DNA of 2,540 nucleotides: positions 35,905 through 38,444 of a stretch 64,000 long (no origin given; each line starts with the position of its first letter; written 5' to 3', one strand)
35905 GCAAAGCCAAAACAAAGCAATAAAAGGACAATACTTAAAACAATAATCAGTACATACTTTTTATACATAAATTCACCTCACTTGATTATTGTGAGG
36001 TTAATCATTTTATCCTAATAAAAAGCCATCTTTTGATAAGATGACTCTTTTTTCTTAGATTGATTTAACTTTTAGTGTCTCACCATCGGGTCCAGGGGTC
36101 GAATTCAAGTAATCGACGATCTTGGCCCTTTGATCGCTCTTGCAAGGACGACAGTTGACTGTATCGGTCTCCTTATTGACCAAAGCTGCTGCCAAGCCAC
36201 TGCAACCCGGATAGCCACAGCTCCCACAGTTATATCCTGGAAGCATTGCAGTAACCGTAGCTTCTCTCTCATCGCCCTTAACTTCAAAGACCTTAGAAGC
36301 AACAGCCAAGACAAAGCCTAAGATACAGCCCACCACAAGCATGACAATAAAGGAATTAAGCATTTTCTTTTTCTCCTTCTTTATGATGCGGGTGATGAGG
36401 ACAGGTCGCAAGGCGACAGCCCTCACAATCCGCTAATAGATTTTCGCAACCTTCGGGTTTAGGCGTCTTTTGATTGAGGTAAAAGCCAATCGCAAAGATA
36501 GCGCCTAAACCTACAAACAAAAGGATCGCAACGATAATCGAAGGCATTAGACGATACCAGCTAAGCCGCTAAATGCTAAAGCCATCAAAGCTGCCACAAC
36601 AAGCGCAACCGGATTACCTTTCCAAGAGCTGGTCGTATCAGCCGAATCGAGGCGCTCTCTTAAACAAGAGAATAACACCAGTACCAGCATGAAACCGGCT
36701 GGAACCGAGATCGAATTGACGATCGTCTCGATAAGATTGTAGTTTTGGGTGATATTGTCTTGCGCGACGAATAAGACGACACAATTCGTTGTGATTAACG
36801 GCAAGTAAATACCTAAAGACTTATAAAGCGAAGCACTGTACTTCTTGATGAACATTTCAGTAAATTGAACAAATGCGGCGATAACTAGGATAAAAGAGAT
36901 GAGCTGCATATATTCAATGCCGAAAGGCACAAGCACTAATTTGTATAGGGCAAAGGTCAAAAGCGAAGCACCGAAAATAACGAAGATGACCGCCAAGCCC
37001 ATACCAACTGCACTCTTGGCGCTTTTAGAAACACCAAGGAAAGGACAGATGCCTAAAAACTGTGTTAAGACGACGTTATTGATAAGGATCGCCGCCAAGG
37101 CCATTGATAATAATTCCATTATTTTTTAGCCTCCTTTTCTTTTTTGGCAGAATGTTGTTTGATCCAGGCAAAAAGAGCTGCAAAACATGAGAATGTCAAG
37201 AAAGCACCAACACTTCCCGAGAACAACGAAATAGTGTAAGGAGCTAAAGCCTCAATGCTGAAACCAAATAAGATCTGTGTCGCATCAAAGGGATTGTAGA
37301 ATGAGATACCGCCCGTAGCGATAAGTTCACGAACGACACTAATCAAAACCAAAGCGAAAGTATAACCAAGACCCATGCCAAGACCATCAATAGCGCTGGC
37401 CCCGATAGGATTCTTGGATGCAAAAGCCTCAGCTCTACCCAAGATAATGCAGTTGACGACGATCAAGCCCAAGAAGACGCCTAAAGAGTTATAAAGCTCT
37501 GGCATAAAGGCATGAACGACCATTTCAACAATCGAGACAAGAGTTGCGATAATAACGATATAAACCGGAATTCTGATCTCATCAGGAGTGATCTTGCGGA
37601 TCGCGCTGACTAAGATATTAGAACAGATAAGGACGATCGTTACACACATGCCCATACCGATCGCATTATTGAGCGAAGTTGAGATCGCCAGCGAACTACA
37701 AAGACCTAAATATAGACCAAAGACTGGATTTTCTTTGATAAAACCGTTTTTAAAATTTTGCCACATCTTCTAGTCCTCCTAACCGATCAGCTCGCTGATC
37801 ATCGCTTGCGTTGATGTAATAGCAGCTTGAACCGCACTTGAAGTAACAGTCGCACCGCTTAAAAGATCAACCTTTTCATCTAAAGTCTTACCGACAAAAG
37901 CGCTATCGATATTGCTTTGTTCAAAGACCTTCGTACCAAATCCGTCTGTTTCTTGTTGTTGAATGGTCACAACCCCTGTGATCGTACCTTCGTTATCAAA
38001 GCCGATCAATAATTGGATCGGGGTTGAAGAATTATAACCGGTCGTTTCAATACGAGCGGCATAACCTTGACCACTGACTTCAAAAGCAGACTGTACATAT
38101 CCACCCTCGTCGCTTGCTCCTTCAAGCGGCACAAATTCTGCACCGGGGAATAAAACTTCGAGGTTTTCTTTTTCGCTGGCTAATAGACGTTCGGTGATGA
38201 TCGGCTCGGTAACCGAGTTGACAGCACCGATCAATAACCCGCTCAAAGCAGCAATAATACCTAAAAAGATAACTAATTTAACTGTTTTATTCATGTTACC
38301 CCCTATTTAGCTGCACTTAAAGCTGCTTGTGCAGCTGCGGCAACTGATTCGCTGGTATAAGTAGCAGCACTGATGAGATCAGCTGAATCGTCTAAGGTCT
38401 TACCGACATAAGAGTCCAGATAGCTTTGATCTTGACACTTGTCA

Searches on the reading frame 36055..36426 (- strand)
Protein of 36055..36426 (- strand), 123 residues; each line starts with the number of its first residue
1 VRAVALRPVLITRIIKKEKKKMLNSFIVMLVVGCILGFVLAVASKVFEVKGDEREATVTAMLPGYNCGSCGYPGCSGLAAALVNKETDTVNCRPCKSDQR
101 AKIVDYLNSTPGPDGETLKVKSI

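Call 3: search_protein_families(library=pfam, proteins=[window:36055-36426:-], max_evalue=0.1)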
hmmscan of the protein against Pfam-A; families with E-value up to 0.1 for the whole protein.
window:36055-36426:- (123 aa): 1 family
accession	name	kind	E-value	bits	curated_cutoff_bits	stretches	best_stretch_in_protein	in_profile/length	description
PF04060.18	FeS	-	8e-13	48.3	23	1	62-94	1-33/33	Putative Fe-S cluster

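Call 36: search_solved_structures(query=window:36055-36366:-, max_evalue=0.01, show_alignments=2)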
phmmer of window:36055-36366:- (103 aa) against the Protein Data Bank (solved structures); distinct sequences matched with E-value up to 0.01: 3.
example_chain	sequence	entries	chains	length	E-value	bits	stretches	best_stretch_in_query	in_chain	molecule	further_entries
9eri_B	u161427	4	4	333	3.6e-12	49.7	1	8-67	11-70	Na(+)-translocating ferredoxin:NAD(+) oxidoreductase complex subunit B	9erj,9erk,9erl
7zc6_B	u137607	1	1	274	4.4e-11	46.2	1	12-85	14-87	RnfB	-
8ahx_B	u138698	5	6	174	2.3e-08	37.5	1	3-74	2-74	Ion-translocating oxidoreductase complex subunit B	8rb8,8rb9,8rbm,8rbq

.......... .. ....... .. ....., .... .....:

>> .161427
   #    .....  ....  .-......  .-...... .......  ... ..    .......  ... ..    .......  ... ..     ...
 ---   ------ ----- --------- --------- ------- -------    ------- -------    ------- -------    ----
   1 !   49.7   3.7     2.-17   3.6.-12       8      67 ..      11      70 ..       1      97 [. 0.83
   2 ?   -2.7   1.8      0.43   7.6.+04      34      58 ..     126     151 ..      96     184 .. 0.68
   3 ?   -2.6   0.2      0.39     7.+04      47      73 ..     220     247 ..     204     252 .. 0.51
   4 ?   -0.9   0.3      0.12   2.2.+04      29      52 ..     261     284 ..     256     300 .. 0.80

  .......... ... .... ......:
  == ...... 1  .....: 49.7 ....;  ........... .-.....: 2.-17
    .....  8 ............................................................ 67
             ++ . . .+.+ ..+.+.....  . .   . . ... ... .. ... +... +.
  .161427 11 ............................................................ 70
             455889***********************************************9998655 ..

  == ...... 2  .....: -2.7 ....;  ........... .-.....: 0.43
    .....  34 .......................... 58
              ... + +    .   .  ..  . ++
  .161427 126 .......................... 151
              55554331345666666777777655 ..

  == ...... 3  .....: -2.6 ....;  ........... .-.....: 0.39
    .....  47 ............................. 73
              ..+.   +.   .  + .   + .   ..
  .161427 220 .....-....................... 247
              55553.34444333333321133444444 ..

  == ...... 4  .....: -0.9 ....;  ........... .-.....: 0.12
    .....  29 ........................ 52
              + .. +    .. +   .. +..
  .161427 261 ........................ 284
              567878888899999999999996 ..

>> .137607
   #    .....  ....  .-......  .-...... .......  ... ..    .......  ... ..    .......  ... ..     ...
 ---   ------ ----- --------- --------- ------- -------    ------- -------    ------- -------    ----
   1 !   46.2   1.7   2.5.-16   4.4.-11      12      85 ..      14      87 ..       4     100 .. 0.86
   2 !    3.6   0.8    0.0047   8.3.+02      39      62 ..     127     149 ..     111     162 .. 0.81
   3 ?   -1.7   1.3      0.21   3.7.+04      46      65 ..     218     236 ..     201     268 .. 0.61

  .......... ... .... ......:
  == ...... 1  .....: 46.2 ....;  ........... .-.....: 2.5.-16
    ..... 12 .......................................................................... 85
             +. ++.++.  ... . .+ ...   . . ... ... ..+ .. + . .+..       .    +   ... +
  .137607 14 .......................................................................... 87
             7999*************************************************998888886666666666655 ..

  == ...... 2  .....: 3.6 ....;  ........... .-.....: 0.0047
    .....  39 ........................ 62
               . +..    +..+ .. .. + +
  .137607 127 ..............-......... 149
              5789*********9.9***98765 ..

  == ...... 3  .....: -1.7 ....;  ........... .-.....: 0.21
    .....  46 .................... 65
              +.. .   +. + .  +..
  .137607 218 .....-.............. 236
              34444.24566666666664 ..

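Call 75: find_homologous_proteins(query=window:36055-36366:-, max_evalue=0.00001)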
Query window:36055-36366:- (103 aa): 346 proteins with E <= 0.00001 among 350 candidates; the best 120 are listed.
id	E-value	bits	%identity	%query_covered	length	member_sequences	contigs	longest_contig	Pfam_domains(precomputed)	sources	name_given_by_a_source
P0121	7.3e-62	224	100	99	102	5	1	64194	PF04060.19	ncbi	-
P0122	7.1e-53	195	84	99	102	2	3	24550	PF04060.19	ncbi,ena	-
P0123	4.3e-49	183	80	99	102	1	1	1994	PF04060.19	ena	-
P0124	3.8e-47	177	78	99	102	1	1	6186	PF04060.19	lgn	-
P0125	2.1e-46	174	75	99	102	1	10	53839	PF04060.19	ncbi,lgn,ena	-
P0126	1.9e-45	171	75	99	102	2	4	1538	PF04060.19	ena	-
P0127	2.1e-45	171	74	99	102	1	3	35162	PF04060.19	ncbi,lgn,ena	-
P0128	7.1e-45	169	72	99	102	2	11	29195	PF04060.19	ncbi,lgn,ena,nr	ncbi:MAG: electron transporter RnfB [Erysipelotrichaceae bacterium]|nr:electron transporter RnfB [Er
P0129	1.1e-44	169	75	99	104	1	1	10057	PF04060.19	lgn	-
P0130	9.2e-44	166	73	99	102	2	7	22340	PF04060.19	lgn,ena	-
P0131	9.6e-44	166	73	99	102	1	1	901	PF04060.19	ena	-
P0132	1.0e-43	166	72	99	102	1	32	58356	PF04060.19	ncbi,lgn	-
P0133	2.3e-43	164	71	98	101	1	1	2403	PF04060.19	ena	-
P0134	3.0e-43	164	73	99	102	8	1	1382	PF04060.19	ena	-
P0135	3.9e-43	164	72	99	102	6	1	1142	PF04060.19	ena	-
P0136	4.8e-43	163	71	98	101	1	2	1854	PF04060.19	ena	-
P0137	6.3e-43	163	71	99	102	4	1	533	PF04060.19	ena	-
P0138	6.3e-43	163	71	98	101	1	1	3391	PF04060.19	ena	-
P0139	6.6e-43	163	71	98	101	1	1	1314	PF04060.19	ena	-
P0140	7.1e-43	163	71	99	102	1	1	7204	PF04060.19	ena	-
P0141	7.2e-43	163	71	98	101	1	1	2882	PF04060.19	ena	-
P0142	7.4e-43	163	71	99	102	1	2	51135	PF04060.19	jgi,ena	-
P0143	8.0e-43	163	73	99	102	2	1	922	PF04060.19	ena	-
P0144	8.5e-43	163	71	98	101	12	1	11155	PF04060.19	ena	-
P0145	8.9e-43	162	70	98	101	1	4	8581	PF04060.19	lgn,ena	-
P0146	9.1e-43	162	71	98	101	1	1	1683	PF04060.19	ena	-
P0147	1.0e-42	162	70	98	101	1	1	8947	PF04060.19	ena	-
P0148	1.2e-42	162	70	98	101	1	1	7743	PF04060.19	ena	-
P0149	1.3e-42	162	71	98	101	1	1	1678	PF04060.19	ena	-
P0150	1.3e-42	162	70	98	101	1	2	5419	PF04060.19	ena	-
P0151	1.4e-42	162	70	98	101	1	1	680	PF04060.19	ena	-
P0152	1.5e-42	162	70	98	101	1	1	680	PF04060.19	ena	-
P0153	1.6e-42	162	70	98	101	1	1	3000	PF04060.19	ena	-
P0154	2.1e-42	161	72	99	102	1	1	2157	PF04060.19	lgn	-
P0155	2.3e-42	161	70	98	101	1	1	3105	PF04060.19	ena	-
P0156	2.5e-42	161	69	98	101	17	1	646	PF04060.19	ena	-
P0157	2.6e-42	161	70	98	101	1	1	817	PF04060.19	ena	-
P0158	2.7e-42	161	70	98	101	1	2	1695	PF04060.19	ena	-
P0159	2.7e-42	161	70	98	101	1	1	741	PF04060.19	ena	-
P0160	3.0e-42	161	73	99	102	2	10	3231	PF04060.19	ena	-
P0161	3.6e-42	161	70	98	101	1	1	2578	PF04060.19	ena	-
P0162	3.8e-42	160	69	98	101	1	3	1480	PF04060.19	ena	-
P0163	3.8e-42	160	70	98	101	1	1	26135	PF04060.19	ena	-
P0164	4.2e-42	160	70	99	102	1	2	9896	PF04060.19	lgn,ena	-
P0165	4.3e-42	160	70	98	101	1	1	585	PF04060.19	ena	-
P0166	4.5e-42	160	69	98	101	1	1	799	PF04060.19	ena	-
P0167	4.5e-42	160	70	98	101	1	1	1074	PF04060.19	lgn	-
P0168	5.1e-42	160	70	98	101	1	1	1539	PF04060.19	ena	-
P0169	5.2e-42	160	70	98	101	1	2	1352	PF04060.19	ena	-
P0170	6.5e-42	160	70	99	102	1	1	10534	PF04060.19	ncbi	-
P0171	6.8e-42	160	70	98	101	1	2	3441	PF04060.19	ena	-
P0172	6.8e-42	160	70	98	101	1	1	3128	PF04060.19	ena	-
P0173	6.8e-42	160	70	98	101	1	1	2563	PF04060.19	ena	-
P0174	7.7e-42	159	70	98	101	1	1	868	PF04060.19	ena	-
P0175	8.0e-42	159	70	99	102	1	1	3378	PF04060.19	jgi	-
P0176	8.2e-42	159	73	99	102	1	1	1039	PF04060.19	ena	-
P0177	9.4e-42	159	70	98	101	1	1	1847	PF04060.19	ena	-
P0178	2.2e-41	158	69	99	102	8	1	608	PF04060.19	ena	-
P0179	2.2e-41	158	72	99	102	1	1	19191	PF04060.19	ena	-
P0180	2.8e-41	158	69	98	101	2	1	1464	PF04060.19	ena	-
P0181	2.9e-41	158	66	99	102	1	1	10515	PF04060.19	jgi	-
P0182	3.1e-41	158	69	98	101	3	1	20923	PF04060.19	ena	-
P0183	5.3e-41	157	68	98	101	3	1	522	PF04060.19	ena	-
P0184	5.8e-41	157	69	99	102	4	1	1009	PF04060.19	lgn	-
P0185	9.8e-41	156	69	99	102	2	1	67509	PF04060.19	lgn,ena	-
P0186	1.3e-40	156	68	98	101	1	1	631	PF04060.19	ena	-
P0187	1.3e-40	156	71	99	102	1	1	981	PF04060.19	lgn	-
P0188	1.5e-40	155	70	97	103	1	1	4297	PF04060.19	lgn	-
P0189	1.7e-40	155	66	98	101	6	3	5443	PF04060.19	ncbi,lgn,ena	-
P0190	1.8e-40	155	68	100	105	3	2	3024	PF04060.19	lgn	-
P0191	5.3e-40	154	67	98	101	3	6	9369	PF04060.19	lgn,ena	-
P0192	5.9e-40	153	66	98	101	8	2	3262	PF04060.19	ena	-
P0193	6.5e-40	153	67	98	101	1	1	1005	PF04060.19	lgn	-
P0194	4.7e-39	151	63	98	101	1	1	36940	PF04060.19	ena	-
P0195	1.2e-38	149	65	98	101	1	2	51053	PF04060.19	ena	-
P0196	2.8e-38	148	64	98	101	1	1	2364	PF04060.19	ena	-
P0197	3.3e-38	148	63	98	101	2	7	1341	PF04060.19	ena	-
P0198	3.7e-38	148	63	98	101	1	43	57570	PF04060.19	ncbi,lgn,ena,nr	ncbi:MAG: electron transporter RnfB [Erysipelotrichaceae bacterium]|nr:electron transporter RnfB [Er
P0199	4.8e-38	147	63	98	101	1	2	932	PF04060.19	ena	-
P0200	5.0e-38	147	66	96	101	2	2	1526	PF04060.19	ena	-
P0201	5.8e-38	147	64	97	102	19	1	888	PF04060.19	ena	-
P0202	7.0e-38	147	65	96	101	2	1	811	PF04060.19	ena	-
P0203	1.3e-37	146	64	96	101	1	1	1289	PF04060.19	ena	-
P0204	1.3e-37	146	65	96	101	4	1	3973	PF04060.19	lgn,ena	-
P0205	1.3e-37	146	62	98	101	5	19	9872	PF04060.19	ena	-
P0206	1.3e-37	146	62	98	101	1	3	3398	PF04060.19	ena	-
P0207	1.3e-37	146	62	98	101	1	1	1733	PF04060.19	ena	-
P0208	1.4e-37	146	62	98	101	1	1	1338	PF04060.19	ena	-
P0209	1.7e-37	145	62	98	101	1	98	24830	PF04060.19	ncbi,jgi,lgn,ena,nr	ncbi:MAG: electron transporter RnfB [Erysipelotrichaceae bacterium]|jgi:electron transport complex p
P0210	1.9e-37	145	62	98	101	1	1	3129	PF04060.19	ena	-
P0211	2.0e-37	145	64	99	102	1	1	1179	PF04060.19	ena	-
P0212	2.4e-37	145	62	98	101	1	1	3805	PF04060.19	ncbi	-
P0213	4.9e-37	144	61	98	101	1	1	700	PF04060.19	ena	-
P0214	5.8e-37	144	61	98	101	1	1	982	PF04060.19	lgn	-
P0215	6.3e-37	144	61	98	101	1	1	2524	PF04060.19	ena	-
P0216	1.3e-36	143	61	98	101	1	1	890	PF04060.19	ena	-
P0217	1.5e-36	142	64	98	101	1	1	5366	PF04060.19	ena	-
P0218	1.5e-36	142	63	98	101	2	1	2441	PF04060.19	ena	-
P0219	1.8e-36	142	63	94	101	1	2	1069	PF04060.19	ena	-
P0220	2.5e-36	142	64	97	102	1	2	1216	PF04060.19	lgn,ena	-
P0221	3.5e-36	141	61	98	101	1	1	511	PF04060.19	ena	-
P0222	4.8e-36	141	65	99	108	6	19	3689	PF04060.19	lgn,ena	-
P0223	5.7e-36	141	62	97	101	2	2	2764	PF04060.19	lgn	-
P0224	7.4e-36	140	64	92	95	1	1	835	PF04060.19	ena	-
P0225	1.4e-35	139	65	98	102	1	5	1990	PF04060.19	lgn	-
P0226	1.8e-35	139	65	91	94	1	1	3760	PF04060.19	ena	-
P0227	2.0e-35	139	59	97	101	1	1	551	PF04060.19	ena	-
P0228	2.3e-35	139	61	98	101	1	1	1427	PF04060.19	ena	-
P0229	5.1e-35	138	62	96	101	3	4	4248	PF04060.19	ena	-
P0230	7.2e-35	137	60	98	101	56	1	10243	PF04060.19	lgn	-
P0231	8.4e-35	137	61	97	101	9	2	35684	PF04060.19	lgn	-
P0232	9.7e-35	137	61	97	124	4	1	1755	PF04060.19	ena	-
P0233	1.4e-34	136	59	98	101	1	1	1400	PF04060.19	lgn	-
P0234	1.9e-34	136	58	97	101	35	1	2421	PF04060.19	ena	-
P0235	2.4e-34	135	60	96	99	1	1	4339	PF04060.19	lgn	-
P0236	3.7e-34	135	65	97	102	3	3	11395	PF04060.19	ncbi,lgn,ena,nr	ncbi:MAG: RnfABCDGE type electron transport complex subunit B [Erysipelotrichaceae bacterium]|nr:Rnf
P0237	4.6e-34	135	57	98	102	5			PF04060.19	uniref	uniref:(Fe-S)-binding protein n=1 Tax=Faecalibaculum rodentium TaxID=1702221 RepID=UPI0034CE595D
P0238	7.0e-34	134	60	98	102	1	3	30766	PF04060.19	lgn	-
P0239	9.5e-34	133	58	97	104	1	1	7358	PF04060.19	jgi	-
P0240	9.7e-34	133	64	97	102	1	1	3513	PF04060.19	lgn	-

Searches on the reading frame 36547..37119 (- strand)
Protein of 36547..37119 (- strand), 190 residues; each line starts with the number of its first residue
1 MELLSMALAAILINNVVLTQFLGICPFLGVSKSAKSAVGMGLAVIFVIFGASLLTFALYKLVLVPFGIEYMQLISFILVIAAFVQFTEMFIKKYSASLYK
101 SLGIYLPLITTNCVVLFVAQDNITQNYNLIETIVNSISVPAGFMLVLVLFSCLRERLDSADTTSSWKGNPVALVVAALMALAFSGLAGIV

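Call 3: search_protein_families(library=pfam, proteins=[window:36547-37119:-], max_evalue=0.1)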
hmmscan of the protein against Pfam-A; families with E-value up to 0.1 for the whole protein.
window:36547-37119:- (190 aa): 2 families
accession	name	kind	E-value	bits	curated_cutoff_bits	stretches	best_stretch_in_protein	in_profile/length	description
PF02508.19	Rnf-Nqr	-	3.2e-55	187.3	23.8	1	4-189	2-173/174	Rnf-Nqr subunit, membrane protein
PF05038.18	Cytochrom_B558a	-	0.033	14.2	25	1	111-150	73-109/184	Cytochrome Cytochrome b558 alpha-subunit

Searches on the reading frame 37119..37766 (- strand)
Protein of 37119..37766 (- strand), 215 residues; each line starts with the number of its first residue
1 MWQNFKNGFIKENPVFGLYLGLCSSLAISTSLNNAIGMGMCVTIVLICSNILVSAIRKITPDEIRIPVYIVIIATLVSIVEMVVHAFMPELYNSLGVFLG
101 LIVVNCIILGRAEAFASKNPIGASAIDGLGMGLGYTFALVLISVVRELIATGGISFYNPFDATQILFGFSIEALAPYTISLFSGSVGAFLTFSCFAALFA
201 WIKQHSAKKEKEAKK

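Call 3: search_protein_families(library=pfam, proteins=[window:37119-37766:-], max_evalue=0.1)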
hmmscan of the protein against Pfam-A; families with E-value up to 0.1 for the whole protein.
window:37119-37766:- (215 aa): 1 family
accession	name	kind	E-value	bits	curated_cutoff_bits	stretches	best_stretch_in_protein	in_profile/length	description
PF02508.19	Rnf-Nqr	-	4.5e-61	206.3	23.8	1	2-194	2-172/174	Rnf-Nqr subunit, membrane protein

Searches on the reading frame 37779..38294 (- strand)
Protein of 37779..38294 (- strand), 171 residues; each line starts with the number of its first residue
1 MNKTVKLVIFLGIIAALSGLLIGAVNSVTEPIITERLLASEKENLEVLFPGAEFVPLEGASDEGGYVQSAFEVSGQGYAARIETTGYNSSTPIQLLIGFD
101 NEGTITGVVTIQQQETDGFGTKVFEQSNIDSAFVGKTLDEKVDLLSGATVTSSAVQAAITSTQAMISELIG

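Call 3: search_protein_families(library=pfam, proteins=[window:37779-38294:-], max_evalue=0.1)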
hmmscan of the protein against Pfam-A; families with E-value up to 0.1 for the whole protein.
window:37779-38294:- (171 aa): 1 family
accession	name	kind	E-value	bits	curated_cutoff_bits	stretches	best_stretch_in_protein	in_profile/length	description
PF04205.19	FMN_bind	-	5.8e-14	52.9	22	1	91-160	4-73/77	FMN-binding domain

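Call 4: search_protein_families(library=ncbifam, proteins=[window:37779-38294:-], max_evalue=0.1)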
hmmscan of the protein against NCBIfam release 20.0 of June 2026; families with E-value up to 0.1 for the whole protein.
window:37779-38294:- (171 aa): 12 families
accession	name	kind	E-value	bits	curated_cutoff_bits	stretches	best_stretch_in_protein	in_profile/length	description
TIGR01947.1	rnfG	subfamily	4.3e-16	59.6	102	1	9-165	2-184/187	RnfABCDGE type electron transport complex subunit G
NF045876.1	RnfG_DVU2794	exception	1.5e-12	47.4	205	1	1-168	1-181/190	RnfABCDGE type electron transport complex subunit G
NF002519.0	PRK01908.1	equivalog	3.2e-12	46.5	178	1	75-141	86-154/209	electron transport complex subunit RsxG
NF041840.1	rnfG_Methano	equivalog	3.6e-09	36.5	230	1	4-165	8-183/189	Rnf electron transport complex subunit RnfG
NF003746.0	PRK05346.1-1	equivalog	0.0019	17.3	337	0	140-158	221-239/264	Na(+)-translocating NADH-quinone reductase subunit C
NF011401.0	PRK14826.1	equivalog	0.0028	17.1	268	1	100-166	157-220/226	putative deoxyribonucleotide triphosphate pyrophosphatase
TIGR01938.1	nqrC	equivalog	0.003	17.2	144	0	101-138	159-195/251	NADH:ubiquinone reductase (Na(+)-transporting) subunit C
NF003749.0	PRK05346.1-5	equivalog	0.0032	16.8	255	0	139-159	218-238/261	Na(+)-translocating NADH-quinone reductase subunit C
NF003753.0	PRK05346.2-4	equivalog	0.0039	16.6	329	1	137-162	210-235/249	Na(+)-translocating NADH-quinone reductase subunit C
NF046105.1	TransRegNosR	equivalog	0.012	13.9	1000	1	39-165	15-156/680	transcriptional regulator NosR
NF003747.0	PRK05346.1-2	equivalog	0.013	14.7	336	0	103-138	160-194/260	Na(+)-translocating NADH-quinone reductase subunit C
NF003750.0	PRK05346.2-1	equivalog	0.042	13.4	352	0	112-163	160-215/225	Na(+)-translocating NADH-quinone reductase subunit C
